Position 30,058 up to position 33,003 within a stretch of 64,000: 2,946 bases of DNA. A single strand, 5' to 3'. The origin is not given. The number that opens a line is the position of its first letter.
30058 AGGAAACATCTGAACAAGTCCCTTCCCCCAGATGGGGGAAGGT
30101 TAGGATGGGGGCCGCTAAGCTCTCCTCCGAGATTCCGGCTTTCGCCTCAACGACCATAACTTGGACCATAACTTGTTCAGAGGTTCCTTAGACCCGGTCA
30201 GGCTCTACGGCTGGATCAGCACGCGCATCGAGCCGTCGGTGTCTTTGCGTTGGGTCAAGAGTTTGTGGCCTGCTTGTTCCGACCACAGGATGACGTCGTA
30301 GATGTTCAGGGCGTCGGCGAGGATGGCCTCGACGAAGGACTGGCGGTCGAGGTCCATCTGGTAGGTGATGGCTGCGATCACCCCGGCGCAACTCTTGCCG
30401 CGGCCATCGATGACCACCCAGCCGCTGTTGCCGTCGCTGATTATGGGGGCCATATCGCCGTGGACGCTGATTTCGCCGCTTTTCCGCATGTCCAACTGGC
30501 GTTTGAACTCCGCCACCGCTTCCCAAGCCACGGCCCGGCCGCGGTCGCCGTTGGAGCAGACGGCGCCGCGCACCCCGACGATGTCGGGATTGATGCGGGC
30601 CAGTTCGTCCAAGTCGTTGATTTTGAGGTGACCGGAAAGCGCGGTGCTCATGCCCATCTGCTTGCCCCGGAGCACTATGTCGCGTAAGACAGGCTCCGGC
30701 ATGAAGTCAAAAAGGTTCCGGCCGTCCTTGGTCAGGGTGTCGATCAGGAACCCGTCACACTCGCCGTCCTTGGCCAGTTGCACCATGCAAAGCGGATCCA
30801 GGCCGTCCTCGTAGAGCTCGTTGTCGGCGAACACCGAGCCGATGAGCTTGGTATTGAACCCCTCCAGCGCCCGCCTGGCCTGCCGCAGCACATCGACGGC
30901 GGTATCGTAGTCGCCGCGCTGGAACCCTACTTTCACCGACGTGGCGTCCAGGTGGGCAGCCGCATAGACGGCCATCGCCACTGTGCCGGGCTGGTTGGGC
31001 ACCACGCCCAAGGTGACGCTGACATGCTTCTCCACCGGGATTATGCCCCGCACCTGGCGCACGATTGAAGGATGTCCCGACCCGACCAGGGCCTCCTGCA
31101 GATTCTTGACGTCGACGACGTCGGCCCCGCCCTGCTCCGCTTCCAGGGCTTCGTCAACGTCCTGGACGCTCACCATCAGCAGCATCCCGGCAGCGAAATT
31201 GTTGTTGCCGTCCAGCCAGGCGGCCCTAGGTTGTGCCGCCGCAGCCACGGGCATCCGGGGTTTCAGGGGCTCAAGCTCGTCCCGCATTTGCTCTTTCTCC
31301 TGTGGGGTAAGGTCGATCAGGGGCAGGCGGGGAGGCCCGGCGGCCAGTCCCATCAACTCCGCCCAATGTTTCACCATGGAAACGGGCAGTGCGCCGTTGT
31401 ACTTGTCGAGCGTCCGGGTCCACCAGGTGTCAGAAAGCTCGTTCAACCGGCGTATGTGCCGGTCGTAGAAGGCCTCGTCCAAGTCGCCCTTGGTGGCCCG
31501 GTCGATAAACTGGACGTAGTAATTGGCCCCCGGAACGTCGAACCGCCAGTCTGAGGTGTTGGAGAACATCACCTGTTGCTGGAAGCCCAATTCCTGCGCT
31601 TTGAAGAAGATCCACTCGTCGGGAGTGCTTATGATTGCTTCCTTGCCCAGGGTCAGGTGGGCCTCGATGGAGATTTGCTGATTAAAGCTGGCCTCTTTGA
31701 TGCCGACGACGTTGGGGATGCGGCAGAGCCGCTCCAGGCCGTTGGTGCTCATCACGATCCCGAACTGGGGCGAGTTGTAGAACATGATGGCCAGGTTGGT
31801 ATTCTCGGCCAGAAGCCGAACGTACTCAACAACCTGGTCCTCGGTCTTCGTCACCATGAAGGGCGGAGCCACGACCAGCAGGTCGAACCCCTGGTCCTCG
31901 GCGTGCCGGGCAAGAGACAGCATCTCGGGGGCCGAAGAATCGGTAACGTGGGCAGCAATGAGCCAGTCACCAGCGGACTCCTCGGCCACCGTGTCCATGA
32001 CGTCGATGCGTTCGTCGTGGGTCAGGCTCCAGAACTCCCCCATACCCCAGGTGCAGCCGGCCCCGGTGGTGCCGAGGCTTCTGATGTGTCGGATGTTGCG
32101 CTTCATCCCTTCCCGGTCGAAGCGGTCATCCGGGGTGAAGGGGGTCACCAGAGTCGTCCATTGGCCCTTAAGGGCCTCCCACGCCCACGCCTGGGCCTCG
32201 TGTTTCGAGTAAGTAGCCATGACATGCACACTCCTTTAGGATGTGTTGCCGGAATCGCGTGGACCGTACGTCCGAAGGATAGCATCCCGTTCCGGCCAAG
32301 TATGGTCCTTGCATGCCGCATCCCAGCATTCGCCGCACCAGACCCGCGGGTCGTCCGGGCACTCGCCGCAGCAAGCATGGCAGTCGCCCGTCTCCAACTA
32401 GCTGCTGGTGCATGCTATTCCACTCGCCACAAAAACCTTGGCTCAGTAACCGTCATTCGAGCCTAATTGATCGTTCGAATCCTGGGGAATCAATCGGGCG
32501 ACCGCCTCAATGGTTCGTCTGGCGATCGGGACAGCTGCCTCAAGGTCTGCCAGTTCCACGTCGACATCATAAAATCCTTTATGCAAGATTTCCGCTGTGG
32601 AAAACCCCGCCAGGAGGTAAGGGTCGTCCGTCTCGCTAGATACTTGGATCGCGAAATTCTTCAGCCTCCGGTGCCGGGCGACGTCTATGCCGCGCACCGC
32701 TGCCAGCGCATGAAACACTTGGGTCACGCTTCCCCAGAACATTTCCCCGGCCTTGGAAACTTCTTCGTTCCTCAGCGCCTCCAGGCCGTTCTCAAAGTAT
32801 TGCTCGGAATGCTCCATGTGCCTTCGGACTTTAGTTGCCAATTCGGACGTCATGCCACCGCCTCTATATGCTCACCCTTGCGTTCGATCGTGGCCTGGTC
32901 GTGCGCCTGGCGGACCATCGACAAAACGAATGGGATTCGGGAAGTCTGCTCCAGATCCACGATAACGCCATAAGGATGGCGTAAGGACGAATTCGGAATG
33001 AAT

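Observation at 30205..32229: Unusual 674-aa fusion: DapA-like aldolase + MfnB-like (4-HFC-P synthase family) + TusA-like domain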

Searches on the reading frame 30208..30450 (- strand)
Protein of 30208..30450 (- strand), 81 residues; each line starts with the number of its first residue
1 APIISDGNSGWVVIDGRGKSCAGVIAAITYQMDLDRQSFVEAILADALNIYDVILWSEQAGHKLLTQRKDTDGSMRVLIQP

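Call 24: search_solved_structures(query=A1, max_evalue=10, show_alignments=3)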
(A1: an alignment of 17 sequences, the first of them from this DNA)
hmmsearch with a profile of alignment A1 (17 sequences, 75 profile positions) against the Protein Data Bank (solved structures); distinct sequences matched with E-value up to 10: 4.
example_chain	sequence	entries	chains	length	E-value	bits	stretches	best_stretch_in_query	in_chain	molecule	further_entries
4v91_O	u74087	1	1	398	0.042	17.4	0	5-46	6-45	UL13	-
4nww_A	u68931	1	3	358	0.66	13.6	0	29-59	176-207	Capsid protein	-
4nwv_A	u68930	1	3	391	0.88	13.2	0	29-59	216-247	Capsid protein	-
1pav_A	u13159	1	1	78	1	13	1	6-60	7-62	Hypothetical protein Ta1170/Ta1414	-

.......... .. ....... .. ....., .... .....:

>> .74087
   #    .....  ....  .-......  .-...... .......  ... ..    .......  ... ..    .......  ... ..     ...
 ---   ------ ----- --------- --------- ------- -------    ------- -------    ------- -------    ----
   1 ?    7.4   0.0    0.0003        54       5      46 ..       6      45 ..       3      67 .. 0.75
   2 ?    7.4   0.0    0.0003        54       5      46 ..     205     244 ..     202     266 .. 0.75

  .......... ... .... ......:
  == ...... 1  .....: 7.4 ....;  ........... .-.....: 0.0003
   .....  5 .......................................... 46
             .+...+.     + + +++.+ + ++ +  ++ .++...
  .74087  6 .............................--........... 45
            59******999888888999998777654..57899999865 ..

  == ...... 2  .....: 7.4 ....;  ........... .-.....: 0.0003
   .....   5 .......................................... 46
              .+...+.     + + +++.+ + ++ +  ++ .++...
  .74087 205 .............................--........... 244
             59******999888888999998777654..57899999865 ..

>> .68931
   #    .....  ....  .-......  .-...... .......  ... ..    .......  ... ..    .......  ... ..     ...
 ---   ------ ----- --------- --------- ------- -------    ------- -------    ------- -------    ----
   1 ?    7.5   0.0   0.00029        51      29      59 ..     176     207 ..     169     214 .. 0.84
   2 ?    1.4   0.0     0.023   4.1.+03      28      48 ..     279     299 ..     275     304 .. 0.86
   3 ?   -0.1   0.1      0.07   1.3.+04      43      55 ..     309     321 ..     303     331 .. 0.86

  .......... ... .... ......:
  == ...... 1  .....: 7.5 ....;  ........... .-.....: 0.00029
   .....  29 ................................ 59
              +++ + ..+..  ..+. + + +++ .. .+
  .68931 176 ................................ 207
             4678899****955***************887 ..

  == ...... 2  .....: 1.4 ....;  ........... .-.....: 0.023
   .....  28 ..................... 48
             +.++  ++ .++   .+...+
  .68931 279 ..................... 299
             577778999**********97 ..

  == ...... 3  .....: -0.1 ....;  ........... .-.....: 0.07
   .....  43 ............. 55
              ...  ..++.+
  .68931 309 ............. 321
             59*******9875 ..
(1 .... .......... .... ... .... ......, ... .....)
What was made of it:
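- The profile search against solved TusA sequences was not significant (call 24).
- Tried and rejected: The profile search of the C-terminal domain against PDB sequences was not significant; the best TusA-like hit, 1pav, had E = 1 (call 24).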

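Call 26: search_protein_families(library=pfam, alignment_id=A1, max_evalue=1)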
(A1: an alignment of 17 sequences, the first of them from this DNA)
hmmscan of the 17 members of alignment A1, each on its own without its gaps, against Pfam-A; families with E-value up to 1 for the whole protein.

A. member 1, seq(75 aa): 2 families
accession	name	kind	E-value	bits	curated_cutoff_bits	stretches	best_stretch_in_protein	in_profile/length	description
PF01206.22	TusA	-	0.00054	20.2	28.6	1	7-74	2-69/70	Sulfurtransferase TusA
PF06868.16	DUF1257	-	0.17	12.6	22.2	1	25-71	57-102/103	Protein of unknown function (DUF1257)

B. families by the number of members that match (of 17 scanned): 7 families
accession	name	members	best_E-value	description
PF01206.22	TusA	17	6e-07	Sulfurtransferase TusA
PF06868.16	DUF1257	6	0.045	Protein of unknown function (DUF1257)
PF00137.26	ATP-synt_C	4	0.073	ATP synthase subunit C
PF01081.25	Aldolase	2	0.032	KDPG and KHG aldolase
PF12021.13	DUF3509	1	0.018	Protein of unknown function (DUF3509)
PF23163.1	CSD_RNase_II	1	0.19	CSD-like barrel domain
PF21060.3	Reovirus_L2_6th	1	0.23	Reovirus core-spike protein lambda-2 (L2), 6th domain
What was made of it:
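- Checked: All 17 C-terminal sequences tested have TusA as their top Pfam family over its full length, best E 6e-7 (call 26).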

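Call 44: find_homologous_proteins(query=A1, max_evalue=0.001)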
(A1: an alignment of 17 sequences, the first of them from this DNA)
Query A1 (17 sequences) (75 aa, profile of the alignment): 97 proteins with E <= 0.001 among 590 candidates.
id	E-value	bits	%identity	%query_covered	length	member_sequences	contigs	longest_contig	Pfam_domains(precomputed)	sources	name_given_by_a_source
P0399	3.2e-39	151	81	99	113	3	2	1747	-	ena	-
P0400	1.1e-38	149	75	100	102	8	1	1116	PF01206.23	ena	-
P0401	1.9e-38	148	75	100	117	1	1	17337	-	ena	-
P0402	2.1e-38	148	81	96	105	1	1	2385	-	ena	-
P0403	3.9e-38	147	78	97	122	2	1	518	-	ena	-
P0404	6.5e-38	147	80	99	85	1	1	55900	PF01206.23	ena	-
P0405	6.5e-38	147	76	99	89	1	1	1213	-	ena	-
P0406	1.7e-37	145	73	100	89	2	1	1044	-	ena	-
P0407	2.0e-37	145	80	95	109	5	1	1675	-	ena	-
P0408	6.9e-37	143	72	100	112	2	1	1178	PF01206.23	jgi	jgi:TusA-related sulfurtransferase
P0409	7.9e-37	143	77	100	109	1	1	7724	-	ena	-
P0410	1.2e-36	143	84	93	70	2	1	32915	PF01206.23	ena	-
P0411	1.7e-36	142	77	97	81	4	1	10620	PF01206.23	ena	-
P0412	1.9e-36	142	75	100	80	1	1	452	-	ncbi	-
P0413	3.5e-36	141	78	97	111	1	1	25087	-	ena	-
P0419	9.7e-35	136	74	93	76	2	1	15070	PF01206.23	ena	-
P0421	1.9e-34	136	72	96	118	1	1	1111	PF01206.23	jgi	jgi:TusA-related sulfurtransferase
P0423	9.3e-34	133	69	99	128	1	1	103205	PF01206.23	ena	-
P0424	1.0e-33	133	75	96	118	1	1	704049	PF01206.23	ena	-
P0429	5.9e-33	131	77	92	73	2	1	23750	PF01206.23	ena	-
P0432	9.2e-33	130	68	97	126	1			PF01206.23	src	-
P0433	2.8e-32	129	62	97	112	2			PF01206.23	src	-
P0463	1.4e-22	98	48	97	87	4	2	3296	PF01206.23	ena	-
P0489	3.6e-8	51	43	85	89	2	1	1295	PF01206.23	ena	-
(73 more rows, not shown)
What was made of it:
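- On TusA/SirA family (PF01206): Several short relatives carry precomputed PF01206 hits and TusA names (calls 26, 44).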

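Call 49: predict_structure(alignment_id=A2)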
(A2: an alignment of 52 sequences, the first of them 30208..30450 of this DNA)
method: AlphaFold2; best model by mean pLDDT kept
length: 81 residues; sequences in the alignment: 52
mean_pLDDT: 87.7   pTM: 0.76
mean pLDDT of the five models: 87.7, 87.4, 87.4, 85.1, 83.8
residues with pLDDT >= 90: 56; 70-90: 16; 50-70: 8; < 50: 1
segments of 3 or more residues with pLDDT < 50: none
pLDDT, mean of each block of 10 residues (from residue 1): 62 91 93 89 89 93 93 92 87
secondary structure, 60 per line:
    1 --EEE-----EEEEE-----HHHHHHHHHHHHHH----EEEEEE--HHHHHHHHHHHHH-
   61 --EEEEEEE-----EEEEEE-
elements in order: E3-5 E11-15 H21-34 E39-44 H47-59 E63-69 E75-80
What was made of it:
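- On TusA/SirA family (PF01206): Model pLDDT is 87.7 (call 49).
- Checked: An AlphaFold model built with an alignment has pLDDT 87.7 (call 49).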

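Call 51: fold_search(model_id=the predicted structure, library=pdb)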
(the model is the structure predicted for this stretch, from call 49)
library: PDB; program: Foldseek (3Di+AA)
matches with E <= 10: 1520; with E <= 0.001: 0
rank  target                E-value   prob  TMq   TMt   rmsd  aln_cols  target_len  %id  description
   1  8j4c_A                4.4e-03  1.00  0.69  0.16   2.2        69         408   16  YeeE(TsuA)-YeeD(TsuB) complex for thiosulfate uptake (released 2024-03-27)
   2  8k1r_B                9.8e-03  1.00  0.70  0.16   1.9        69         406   13  YeeE(TsuA)-YeeD(TsuB) complex for thiosulfate uptake (released 2024-03-27)
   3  3lvj_C                9.8e-03  1.00  0.70  0.73   2.2        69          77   16  Crystal Structure of E.coli IscS-TusA complex (form 1) (released 2010-04-21)
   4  8k1r_A                1.1e-02  1.00  0.71  0.16   1.9        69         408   13  YeeE(TsuA)-YeeD(TsuB) complex for thiosulfate uptake (released 2024-03-27)
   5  3hz7                  1.1e-02  1.00  0.69  0.74   2.0        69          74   20  Crystal Structure of the SirA-like protein (DSY4693) from Desulfitobacterium hafniense, Northeast Structural Genomics Co (released 2009-07-07)
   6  6q56_A                1.5e-02  0.89  0.44  0.20   5.2        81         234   18  Crystal structure of the B. subtilis M1A22 tRNA methyltransferase TrmK (released 2019-03-27)
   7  3lvk_B                2.0e-02  1.00  0.67  0.71   2.4        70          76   18  Crystal Structure of E.coli IscS-TusA complex (form 2) (released 2010-04-21)
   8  1dcj_MODEL_1_A        3.4e-02  1.00  0.71  0.71   5.3        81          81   16  SOLUTION STRUCTURE OF YHHP, A NOVEL ESCHERICHIA COLI PROTEIN IMPLICATED IN THE CELL DIVISION (released 2001-07-18)
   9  1nh9                  3.4e-02  0.99  0.61  0.61   3.5        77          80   12  Crystal Structure of a DNA Binding Protein Mja10b from the hyperthermophile Methanococcus jannaschii (released 2003-12-23)
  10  8xaq_A                3.4e-02  0.95  0.54  0.49   6.0        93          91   15  The thermostable and acid-tolerant DNA-binding protein (released 2024-12-11)
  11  3grz_A                4.2e-02  0.99  0.59  0.28   5.0        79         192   11  CRYSTAL STRUCTURE OF ribosomal protein L11 methylase FROM Lactobacillus delbrueckii subsp. bulgaricus (released 2009-04-07)
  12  3grz_B                5.4e-02  0.97  0.58  0.28   5.2        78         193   12  CRYSTAL STRUCTURE OF ribosomal protein L11 methylase FROM Lactobacillus delbrueckii subsp. bulgaricus (released 2009-04-07)
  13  8uch                  5.8e-02  0.84  0.40  0.10   9.0        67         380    9  Thermophilic RNA Ligase from Palaeococcus pacificus K92A + ATP (released 2024-02-21)
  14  8uce_A                6.6e-02  0.84  0.41  0.10   9.0        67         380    7  Thermophilic RNA Ligase from Palaeococcus pacificus + AMP (released 2024-02-21)
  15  8xao_B                7.0e-02  0.89  0.52  0.47   6.2        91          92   10  The thermostable and acid-tolerant DNA-binding protein (released 2024-12-11)
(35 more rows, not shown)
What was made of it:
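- On TusA/SirA family (PF01206): The top Foldseek hits are 8j4c, 8k1r, 3lvj_C, 3hz7, 3lvk_B and 1dcj, with TM 0.67-0.71 and probability 1.0 (call 51).
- Closest known: TusA / SirA / YeeD. Same: Same two-layer alpha/beta fold: TM about 0.70 and rmsd about 2 A (call 51).
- Checked: Its best Foldseek matches are YeeD/TsuB, E. coli TusA and a SirA-like protein, with TM about 0.70, rmsd about 2 A and probability 1.0 (call 51).
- The TusA fold has its Cys at the same structural position as TusA Cys19 (calls 49, 51).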

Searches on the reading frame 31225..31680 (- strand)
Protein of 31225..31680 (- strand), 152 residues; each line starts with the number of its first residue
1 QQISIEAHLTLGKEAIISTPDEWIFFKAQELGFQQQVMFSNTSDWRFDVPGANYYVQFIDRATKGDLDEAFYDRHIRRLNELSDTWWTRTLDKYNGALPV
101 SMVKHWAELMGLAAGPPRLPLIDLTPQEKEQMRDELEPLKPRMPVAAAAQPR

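Call 52: search_solved_structures(query=window:31225-31680:-, max_evalue=10, show_alignments=2)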
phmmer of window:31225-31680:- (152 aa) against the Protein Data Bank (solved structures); distinct sequences matched with E-value up to 10: 7.
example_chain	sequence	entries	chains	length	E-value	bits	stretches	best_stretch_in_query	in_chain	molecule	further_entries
2nuw_A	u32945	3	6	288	0.088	15.7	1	79-143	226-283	2-keto-3-deoxygluconate/2-keto-3-deoxy-6-phospho gluconate aldolase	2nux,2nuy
3cpr_A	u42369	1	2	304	0.5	13.2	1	99-137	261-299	Dihydrodipicolinate synthetase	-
5ud6_A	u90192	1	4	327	0.56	13.1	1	104-135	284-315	Dihydrodipicolinate synthase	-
4ur7_A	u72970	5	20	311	0.9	12.4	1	99-129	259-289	KETO-DEOXY-D-GALACTARATE DEHYDRATASE | Probable 5-dehydro-4-deoxyglucarate dehydratase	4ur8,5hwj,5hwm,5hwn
3rj8_A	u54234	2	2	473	1.6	11.6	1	39-97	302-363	Carbohydrate oxidase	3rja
3hij_A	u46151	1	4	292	1.9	11.4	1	91-136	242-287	Dihydrodipicolinate synthase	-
1xky_A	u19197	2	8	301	2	11.3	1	91-136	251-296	dihydrodipicolinate synthase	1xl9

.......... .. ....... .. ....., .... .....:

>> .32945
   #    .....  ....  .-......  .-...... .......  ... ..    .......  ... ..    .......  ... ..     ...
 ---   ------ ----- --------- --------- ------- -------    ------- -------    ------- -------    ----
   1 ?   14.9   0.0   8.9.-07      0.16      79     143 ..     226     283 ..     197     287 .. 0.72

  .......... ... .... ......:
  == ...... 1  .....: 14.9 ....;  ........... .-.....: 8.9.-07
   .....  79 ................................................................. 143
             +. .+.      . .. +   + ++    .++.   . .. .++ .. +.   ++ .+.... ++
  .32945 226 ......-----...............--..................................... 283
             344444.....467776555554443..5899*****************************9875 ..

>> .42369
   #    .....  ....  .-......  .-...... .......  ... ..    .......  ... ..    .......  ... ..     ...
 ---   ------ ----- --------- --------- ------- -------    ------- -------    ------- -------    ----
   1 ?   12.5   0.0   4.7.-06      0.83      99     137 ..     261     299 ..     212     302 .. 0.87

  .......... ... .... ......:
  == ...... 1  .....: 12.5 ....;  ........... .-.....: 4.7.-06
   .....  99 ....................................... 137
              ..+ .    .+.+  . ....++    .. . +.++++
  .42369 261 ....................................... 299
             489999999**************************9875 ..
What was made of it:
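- Tried and rejected: The C-terminal half of the aldolase domain matched no solved structure significantly (call 52).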

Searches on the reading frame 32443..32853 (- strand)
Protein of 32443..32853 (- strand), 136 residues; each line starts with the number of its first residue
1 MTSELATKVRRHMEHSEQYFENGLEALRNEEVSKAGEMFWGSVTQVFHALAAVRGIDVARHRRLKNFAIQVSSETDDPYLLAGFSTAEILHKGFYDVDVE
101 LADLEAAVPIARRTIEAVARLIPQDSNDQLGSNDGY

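Call 6: search_protein_families(library=pfam, proteins=[window:32443-32853:-], max_evalue=0.01)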
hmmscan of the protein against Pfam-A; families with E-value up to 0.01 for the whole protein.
window:32443-32853:- (136 aa): 1 family
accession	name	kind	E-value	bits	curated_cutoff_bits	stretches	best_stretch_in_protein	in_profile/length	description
PF05942.16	PaREP1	-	8.1e-10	39.1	24.4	1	12-113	2-113/115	Archaeal PaREP1/PaREP8 family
